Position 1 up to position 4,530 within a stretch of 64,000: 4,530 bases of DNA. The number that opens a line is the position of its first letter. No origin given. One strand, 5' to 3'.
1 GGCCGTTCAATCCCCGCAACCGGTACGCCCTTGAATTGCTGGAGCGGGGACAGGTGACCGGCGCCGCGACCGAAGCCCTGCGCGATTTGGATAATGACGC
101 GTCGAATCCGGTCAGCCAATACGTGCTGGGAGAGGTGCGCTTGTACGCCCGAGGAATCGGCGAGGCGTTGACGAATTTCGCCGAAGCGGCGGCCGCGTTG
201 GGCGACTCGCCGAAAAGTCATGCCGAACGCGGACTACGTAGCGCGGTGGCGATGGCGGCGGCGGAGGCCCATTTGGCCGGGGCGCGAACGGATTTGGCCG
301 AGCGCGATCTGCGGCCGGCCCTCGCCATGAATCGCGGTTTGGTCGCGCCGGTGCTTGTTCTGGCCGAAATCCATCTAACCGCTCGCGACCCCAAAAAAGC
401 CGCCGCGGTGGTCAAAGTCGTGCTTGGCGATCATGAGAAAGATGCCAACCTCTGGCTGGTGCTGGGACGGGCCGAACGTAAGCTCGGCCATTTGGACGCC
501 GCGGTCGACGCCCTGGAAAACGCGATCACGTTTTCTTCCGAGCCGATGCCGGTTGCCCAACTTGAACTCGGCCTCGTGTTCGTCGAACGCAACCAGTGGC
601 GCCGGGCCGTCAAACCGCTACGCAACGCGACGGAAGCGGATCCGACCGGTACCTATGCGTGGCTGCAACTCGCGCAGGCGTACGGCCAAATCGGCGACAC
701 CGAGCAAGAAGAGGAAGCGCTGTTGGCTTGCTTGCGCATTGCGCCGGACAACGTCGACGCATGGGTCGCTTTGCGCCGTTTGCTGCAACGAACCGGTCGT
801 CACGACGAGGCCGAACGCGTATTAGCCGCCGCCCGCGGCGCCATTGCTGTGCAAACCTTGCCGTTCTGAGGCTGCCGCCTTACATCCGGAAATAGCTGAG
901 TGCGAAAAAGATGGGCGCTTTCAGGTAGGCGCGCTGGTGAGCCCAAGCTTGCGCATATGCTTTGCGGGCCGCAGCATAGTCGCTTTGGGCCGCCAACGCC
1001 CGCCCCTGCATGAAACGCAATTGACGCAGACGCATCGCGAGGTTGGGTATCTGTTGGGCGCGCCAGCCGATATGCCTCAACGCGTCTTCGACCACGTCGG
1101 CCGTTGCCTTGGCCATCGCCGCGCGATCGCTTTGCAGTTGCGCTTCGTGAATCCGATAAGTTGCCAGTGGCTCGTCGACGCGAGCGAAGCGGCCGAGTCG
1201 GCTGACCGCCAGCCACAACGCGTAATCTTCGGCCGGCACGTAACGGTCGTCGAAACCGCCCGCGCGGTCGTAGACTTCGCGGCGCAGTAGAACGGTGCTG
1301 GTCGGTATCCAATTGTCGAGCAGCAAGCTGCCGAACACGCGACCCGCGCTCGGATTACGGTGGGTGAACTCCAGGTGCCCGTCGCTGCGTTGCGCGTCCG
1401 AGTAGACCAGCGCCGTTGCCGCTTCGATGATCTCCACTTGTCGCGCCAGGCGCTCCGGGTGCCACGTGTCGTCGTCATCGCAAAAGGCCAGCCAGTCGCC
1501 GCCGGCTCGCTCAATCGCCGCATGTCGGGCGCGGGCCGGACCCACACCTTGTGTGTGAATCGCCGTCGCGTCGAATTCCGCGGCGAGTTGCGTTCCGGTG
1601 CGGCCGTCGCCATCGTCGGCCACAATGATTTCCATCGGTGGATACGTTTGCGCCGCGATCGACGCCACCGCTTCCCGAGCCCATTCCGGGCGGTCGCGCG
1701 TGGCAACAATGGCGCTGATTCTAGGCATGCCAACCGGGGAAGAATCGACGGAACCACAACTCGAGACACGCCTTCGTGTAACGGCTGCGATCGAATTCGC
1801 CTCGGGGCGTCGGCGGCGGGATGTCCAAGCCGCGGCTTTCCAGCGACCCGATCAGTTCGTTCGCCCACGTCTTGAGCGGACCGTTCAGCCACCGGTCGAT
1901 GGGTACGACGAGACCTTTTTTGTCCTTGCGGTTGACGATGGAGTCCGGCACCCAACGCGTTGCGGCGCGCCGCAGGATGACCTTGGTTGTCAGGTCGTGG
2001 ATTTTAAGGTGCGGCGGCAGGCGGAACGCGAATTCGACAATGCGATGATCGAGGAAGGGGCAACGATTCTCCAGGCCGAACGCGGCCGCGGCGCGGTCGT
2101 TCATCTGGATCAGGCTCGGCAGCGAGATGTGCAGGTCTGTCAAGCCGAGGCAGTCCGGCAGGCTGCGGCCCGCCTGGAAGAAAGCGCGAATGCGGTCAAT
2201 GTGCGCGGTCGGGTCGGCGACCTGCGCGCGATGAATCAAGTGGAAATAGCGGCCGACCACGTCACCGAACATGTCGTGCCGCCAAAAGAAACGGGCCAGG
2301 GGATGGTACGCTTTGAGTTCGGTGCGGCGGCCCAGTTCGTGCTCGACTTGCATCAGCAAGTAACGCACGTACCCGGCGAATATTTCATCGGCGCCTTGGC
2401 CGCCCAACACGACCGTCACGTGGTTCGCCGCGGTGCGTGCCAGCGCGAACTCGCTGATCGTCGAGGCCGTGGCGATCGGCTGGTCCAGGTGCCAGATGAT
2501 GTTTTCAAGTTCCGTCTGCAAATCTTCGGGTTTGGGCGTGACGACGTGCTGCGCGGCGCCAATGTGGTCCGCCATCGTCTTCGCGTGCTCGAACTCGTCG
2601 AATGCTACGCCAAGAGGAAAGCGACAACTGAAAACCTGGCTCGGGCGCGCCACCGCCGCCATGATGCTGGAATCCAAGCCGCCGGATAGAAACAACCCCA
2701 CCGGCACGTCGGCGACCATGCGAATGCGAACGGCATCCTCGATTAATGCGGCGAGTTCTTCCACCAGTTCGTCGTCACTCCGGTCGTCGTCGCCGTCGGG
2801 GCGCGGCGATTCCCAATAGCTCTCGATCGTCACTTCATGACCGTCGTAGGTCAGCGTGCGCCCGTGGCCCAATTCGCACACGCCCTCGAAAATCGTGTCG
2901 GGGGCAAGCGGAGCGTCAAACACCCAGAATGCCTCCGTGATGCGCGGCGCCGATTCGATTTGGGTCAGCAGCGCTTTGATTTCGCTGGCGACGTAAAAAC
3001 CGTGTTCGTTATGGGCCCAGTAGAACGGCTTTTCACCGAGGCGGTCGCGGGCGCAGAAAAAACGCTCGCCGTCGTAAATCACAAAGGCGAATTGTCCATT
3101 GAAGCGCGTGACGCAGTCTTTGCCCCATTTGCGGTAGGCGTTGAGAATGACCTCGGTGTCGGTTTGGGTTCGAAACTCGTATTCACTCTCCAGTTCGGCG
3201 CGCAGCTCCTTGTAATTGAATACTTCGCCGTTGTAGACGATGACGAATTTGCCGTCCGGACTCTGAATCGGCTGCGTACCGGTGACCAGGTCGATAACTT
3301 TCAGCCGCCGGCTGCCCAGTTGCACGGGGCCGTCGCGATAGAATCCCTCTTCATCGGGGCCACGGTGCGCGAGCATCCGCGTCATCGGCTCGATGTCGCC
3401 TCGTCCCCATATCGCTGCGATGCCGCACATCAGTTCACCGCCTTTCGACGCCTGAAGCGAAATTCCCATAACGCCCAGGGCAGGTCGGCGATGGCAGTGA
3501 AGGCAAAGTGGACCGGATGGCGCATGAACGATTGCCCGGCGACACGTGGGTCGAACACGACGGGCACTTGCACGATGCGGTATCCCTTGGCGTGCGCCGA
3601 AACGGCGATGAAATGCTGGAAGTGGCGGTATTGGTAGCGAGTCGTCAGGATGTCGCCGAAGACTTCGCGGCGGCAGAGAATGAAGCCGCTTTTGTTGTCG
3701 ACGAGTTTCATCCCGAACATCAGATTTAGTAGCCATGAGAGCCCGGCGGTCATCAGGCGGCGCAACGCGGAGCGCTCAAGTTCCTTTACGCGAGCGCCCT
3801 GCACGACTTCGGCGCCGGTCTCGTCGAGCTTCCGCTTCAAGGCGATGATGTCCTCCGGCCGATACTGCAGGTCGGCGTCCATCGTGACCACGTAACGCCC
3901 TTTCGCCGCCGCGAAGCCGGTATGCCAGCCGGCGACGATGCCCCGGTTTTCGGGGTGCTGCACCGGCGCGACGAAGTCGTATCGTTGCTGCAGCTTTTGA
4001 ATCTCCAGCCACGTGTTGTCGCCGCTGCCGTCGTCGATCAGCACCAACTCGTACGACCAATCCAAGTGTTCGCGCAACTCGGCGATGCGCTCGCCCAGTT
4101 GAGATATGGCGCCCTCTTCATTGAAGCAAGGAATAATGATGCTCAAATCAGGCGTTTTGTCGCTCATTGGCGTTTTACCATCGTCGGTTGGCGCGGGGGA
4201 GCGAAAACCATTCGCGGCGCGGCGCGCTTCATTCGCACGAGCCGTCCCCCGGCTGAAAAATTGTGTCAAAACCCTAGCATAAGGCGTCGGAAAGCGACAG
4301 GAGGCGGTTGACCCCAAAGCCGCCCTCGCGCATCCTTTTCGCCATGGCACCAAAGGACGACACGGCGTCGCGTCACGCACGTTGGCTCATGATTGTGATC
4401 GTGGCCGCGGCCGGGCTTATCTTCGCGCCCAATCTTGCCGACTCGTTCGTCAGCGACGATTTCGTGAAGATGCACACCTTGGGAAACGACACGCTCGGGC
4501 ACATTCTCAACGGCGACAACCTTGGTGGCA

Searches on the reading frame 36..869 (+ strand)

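Call 65: search_protein_families(library=ncbifam, proteins=[window:36-869:+], max_evalue=0.01)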
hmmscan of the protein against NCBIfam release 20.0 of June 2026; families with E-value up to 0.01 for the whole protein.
window:36-869:+ (277 aa): 16 families
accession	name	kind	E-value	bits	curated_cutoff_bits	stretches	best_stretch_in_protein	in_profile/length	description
NF040959.1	MamA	equivalog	3.2e-20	72.5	200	2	115-264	49-197/204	magnetosome protein MamA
TIGR02917.1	PEP_TPR_lipo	equivalog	1.1e-16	60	312.2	2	2-168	340-496/899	XrtA/PEP-CTERM system TPR-repeat protein PrsT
TIGR02521.1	type_IV_pilW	equivalog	1.4e-13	50.9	154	1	174-266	33-125/234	type IV pilus biogenesis/stability protein PilW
NF033920.0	C39_PA2778_fam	equivalog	2.4e-09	37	150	2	184-267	168-251/255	PA2778 family cysteine peptidase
TIGR00540.1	TPR_hemY_coli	hypoth_equivalog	2e-08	33.4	142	2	176-225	330-378/385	heme biosynthesis-associated TPR protein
NF008757.0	PRK11788.1-5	equivalog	5.6e-07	29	363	1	138-264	181-306/388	lipopolysaccharide assembly protein LapB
NF052415.1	T3SS_chap_SctY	equivalog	9.1e-07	29.4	70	1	109-164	46-104/106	type III secretion apparatus assembly chaperone SctY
TIGR02795.1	tol_pal_ybgF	equivalog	5.4e-06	27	90.1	0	23-77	37-90/119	tol-pal system protein YbgF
NF033762.1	social_mot_Tgl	equivalog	5.9e-06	25.8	225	1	149-266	112-230/252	social motility TPR repeat lipoprotein Tgl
NF052400.1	M48_BAM_BepA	equivalog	8.5e-06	24.8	570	1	114-229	318-432/483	beta-barrel assembly-enhancing protease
TIGR02552.1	LcrH_SycD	equivalog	4.3e-05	23.2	104.8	0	176-246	56-125/136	SycD/LcrH family type III secretion system chaperone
NF033758.1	gliding_GltE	equivalog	0.00011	21.3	225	0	85-164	238-317/411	adventurous gliding motility TPR repeat lipoprotein GltE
NF008756.0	PRK11788.1-4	equivalog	0.00041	19.5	474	1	137-263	180-305/389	lipopolysaccharide assembly protein LapB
TIGR03939.1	PGA_TPR_OMP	equivalog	0.004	15.4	366.65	0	214-267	403-456/800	poly-beta-1,6 N-acetyl-D-glucosamine export porin PgaA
NF047558.1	TPR_END_plus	domain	0.0063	16.4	32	0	208-239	1-32/56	TPR end-of-group domain-containing protein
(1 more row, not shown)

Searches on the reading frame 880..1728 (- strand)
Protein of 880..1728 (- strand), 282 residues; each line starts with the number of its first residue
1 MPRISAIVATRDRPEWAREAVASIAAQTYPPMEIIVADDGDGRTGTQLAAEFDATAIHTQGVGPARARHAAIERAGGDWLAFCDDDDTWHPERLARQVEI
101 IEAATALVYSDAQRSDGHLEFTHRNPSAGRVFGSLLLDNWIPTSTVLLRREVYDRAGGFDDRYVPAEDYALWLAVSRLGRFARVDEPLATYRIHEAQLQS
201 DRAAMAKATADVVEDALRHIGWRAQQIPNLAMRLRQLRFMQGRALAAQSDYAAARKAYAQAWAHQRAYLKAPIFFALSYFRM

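Call 65: search_protein_families(library=ncbifam, proteins=[window:880-1728:-], max_evalue=0.01)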
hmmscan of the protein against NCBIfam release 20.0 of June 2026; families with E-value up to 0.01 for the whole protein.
window:880-1728:- (282 aa): 18 families
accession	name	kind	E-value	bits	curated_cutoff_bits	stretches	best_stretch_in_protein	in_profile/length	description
NF047683.1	TeichurnBiosyTuaG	equivalog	3e-18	66.4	400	1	2-210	6-222/252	teichuronic acid biosynthesis protein TuaG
NF041875.1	EPS_EpsD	equivalog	2.6e-17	63.2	370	2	4-108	1-111/325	exopolysaccharide biosynthesis glycosyltransferase EpsD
TIGR03965.1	mycofact_glyco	equivalog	1.3e-11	44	280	1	3-182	75-270/467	mycofactocin biosynthesis glycosyltransferase MftF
TIGR04283.1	glyco_like_mftF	equivalog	1.7e-11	44.2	182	1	4-190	1-184/221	TIGR04283 family arsenosugar biosynthesis glycosyltransferase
NF041394.1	GtaseAglG_Halo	equivalog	4.4e-10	39.3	440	1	10-107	11-113/304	glucosyl-dolichyl phosphate glucuronosyltransferase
NF007482.0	PRK10073.1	equivalog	1.3e-09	37.5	423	1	2-102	6-111/334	glycosyltransferase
NF050050.1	ProtGlycPglI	equivalog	2.5e-09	37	500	1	1-103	1-110/306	GalNAc(5)-diNAcBac-PP-undecaprenol beta-1,3-glucosyltransferase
NF053739.1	GlytfEpsEBac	equivalog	1.8e-07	30.4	450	1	2-192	1-203/265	glycosyltransferase EpsE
TIGR04440.1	glyco_TIGR04440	domain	4.2e-07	29.9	70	1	7-163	5-159/215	TIGR00180 family glycosyltransferase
NF007453.0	PRK10018.1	equivalog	1.3e-06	28.3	382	1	2-98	6-108/280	colanic acid biosynthesis glycosyltransferase WcaA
TIGR04017.1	WcaA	equivalog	1.9e-06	27.7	495.75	1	2-100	5-109/279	colanic acid biosynthesis glycosyltransferase WcaA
NF038299.1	EPS_HpsN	equivalog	7.3e-06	25.2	425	1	2-99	1-104/317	hormogonium polysaccharide biosynthesis glycosyltransferase HpsN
TIGR03469.1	HpnB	hypoth_equivalog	7.8e-05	21.8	379.25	1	2-55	44-97/386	hopene-associated glycosyltransferase HpnB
TIGR03937.1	PgaC_IcaA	equivalog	0.00036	19.6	422.3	1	2-87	45-136/407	poly-beta-1,6-N-acetyl-D-glucosamine synthase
NF050113.1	gal_furan_GlfT1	equivalog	0.00079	18.8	330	1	4-87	1-90/290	galactofuranosyltransferase GlfT1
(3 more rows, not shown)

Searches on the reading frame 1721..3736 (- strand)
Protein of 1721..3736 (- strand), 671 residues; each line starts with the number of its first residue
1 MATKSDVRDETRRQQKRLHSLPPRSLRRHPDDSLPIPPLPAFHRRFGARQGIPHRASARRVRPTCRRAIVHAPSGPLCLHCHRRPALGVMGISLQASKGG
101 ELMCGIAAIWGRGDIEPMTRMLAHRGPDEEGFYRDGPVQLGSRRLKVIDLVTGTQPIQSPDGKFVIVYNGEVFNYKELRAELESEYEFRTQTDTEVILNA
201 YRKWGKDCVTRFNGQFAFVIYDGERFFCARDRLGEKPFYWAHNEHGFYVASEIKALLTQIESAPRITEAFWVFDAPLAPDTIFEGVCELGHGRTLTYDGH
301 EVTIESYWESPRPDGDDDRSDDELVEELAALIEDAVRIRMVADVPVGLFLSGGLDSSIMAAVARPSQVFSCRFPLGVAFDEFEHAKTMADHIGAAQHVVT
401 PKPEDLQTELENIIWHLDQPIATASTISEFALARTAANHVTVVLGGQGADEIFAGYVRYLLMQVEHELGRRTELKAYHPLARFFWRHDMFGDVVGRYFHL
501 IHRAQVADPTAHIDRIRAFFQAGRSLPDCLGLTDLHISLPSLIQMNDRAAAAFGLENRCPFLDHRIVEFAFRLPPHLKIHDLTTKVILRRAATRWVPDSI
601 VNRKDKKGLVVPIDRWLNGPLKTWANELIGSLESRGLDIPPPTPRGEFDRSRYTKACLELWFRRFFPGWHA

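Call 11: search_protein_families(library=pfam, proteins=[window:1721-3736:-], max_evalue=0.001)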
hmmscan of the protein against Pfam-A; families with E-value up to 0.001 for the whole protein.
window:1721-3736:- (671 aa): 4 families
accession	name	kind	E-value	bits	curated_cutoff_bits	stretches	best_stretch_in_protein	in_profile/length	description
PF00733.27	Asn_synthase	-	1.1e-76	259.3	21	1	328-633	2-312/354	Asparagine synthase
PF13537.11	GATase_7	-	2.5e-43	147.4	25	1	143-257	2-122/123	Glutamine amidotransferase domain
PF13522.11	GATase_6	-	6.9e-36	123.6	27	1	127-252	1-130/130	Glutamine amidotransferase domain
PF12481.13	DUF3700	-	1.4e-05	25.2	27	1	192-256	102-175/228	Aluminium induced protein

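Call 65: search_protein_families(library=ncbifam, proteins=[window:1721-3736:-], max_evalue=0.01)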
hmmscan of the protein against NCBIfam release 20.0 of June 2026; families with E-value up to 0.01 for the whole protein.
window:1721-3736:- (671 aa): 11 families
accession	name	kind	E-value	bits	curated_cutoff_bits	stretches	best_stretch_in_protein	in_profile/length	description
TIGR01536.1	asn_synth_AEB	equivalog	3.1e-132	442.2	267.1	1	104-607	1-515/517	asparagine synthase (glutamine-hydrolyzing)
TIGR03108.1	eps_aminotran_1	hypoth_equivalog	9.8e-112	374.7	816.9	2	103-480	1-398/628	XrtA/PEP-CTERM system amidotransferase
TIGR03104.1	trio_amidotrans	equivalog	4.5e-97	325.7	570.1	1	114-633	19-545/589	N-acetylglutaminylglutamine amidotransferase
NF006949.0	PRK09431.1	equivalog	1.1e-88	298.2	499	3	103-262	1-171/554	asparagine synthase B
NF033535.1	lass_lactam_cya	exception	1.9e-70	238.2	525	2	112-459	17-382/668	lasso peptide isopeptide bond-forming cyclase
NF033561.1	macrolact_Ik_Al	subfamily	1.9e-18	66.4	300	2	201-461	68-339/561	albusnodin/ikarugamycin family macrolactam cyclase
TIGR01134.1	purF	equivalog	9.5e-12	45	350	1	154-257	84-200/432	amidophosphoribosyltransferase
NF001484.0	PRK00331.1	subfamily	1.7e-10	40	381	1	156-268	87-210/601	isomerizing glutamine--fructose-6-phosphate transaminase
TIGR01135.1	glmS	equivalog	2.4e-09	36.3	418.05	1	156-261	86-202/607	glutamine--fructose-6-phosphate transaminase (isomerizing)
TIGR00552.1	nadE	equivalog_domain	0.00061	19.1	63.65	1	323-457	4-146/251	NAD(+) synthase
NF011155.0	PRK14561.1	equivalog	0.0077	15.9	207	0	347-481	4-132/195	hypothetical protein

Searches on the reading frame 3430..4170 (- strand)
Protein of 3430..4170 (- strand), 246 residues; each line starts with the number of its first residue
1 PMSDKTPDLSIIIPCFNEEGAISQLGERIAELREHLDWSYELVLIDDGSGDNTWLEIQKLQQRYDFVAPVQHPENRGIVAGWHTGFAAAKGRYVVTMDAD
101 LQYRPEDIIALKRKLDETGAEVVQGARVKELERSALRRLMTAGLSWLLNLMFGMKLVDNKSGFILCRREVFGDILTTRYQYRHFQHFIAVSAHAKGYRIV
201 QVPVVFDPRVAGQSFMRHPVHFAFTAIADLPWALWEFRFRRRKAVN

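Call 65: search_protein_families(library=ncbifam, proteins=[window:3430-4170:-], max_evalue=0.01)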
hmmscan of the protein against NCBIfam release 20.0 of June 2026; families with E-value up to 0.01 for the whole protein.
window:3430-4170:- (246 aa): 21 families
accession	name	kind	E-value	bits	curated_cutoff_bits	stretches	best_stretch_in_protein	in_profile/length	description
NF047588.1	GlcsyltransPgfSStrep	equivalog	5.5e-21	75.1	500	1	9-185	3-177/308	glycosyltransferase PgfS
NF007986.1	PRK10714.1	equivalog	1.7e-19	70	529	1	7-214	6-208/316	undecaprenyl-phosphate 4-deoxy-4-formamido-L-arabinose transferase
TIGR03937.1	PgaC_IcaA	equivalog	6.2e-15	55.1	422.3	1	4-101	42-136/407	poly-beta-1,6-N-acetyl-D-glucosamine synthase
NF058614.1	PPMAGASynPpgS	equivalog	1.5e-14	54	370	1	8-204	1-194/226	polyprenyl-phospho-N-acetylgalactosaminyl synthase PpgS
TIGR04182.1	glyco_TIGR04182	equivalog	2.3e-14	53.5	325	1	8-223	1-207/293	S-layer glycoprotein N-glycosyltransferase AglJ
NF007482.0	PRK10073.1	equivalog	1.7e-13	50.3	423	1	2-106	1-101/334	glycosyltransferase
NF041875.1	EPS_EpsD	equivalog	2.3e-12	47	370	1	9-126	1-115/325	exopolysaccharide biosynthesis glycosyltransferase EpsD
NF047683.1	TeichurnBiosyTuaG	equivalog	4.3e-11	42.9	400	1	2-108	1-104/252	teichuronic acid biosynthesis protein TuaG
TIGR04283.1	glyco_like_mftF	equivalog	1.9e-09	37.4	182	1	9-151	1-132/221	TIGR04283 family arsenosugar biosynthesis glycosyltransferase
TIGR03965.1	mycofact_glyco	equivalog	5.5e-08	32.1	280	1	4-128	71-192/467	mycofactocin biosynthesis glycosyltransferase MftF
NF041391.1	DPhHxTase_Halo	equivalog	3.5e-07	29.4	375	1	15-211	3-188/213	dolichyl-phosphate hexose transferase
NF038302.1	EPS_HpsE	equivalog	7.3e-06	25.2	300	1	8-103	2-99/307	hormogonium polysaccharide biosynthesis glycosyltransferase HpsE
NF010496.0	PRK13915.1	equivalog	9.5e-06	24.9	262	1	8-103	32-129/307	glucosyl-3-phosphoglycerate synthase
TIGR04009.1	wcaE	equivalog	3.1e-05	23.4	369.2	1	9-121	3-112/248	colanic acid biosynthesis glycosyltransferase WcaE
TIGR04242.1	nodulat_NodC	equivalog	3.4e-05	23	550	1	3-126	44-167/395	chitooligosaccharide synthase NodC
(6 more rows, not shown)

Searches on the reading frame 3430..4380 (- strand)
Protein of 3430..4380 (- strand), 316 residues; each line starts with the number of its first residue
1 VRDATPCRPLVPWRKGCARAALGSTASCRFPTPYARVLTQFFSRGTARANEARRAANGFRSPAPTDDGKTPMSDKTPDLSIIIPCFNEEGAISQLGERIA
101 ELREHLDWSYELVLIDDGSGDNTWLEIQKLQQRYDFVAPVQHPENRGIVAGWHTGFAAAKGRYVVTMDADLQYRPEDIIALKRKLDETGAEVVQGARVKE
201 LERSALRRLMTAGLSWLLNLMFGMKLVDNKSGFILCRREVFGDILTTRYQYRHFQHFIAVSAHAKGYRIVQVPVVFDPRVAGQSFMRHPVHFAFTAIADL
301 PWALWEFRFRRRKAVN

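Call 23: search_protein_families(library=pfam, proteins=[window:3430-4380:-], max_evalue=1)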
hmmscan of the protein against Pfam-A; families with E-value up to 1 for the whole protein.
window:3430-4380:- (316 aa): 4 families
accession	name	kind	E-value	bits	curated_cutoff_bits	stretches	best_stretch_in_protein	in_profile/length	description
PF00535.33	Glycos_transf_2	-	4.1e-29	102.1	23.3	1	80-242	1-165/168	Glycosyl transferase family 2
PF13641.12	Glyco_tranf_2_3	-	4.7e-06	27.2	27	1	77-206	1-131/230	Glycosyltransferase like family 2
PF10111.15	Glyco_tranf_2_2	-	0.00015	21.8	27.3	1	80-173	1-94/276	Glycosyltransferase like family 2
PF13506.12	Glyco_transf_21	-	0.06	13.2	21.7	1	153-214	23-84/174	Glycosyl transferase family 21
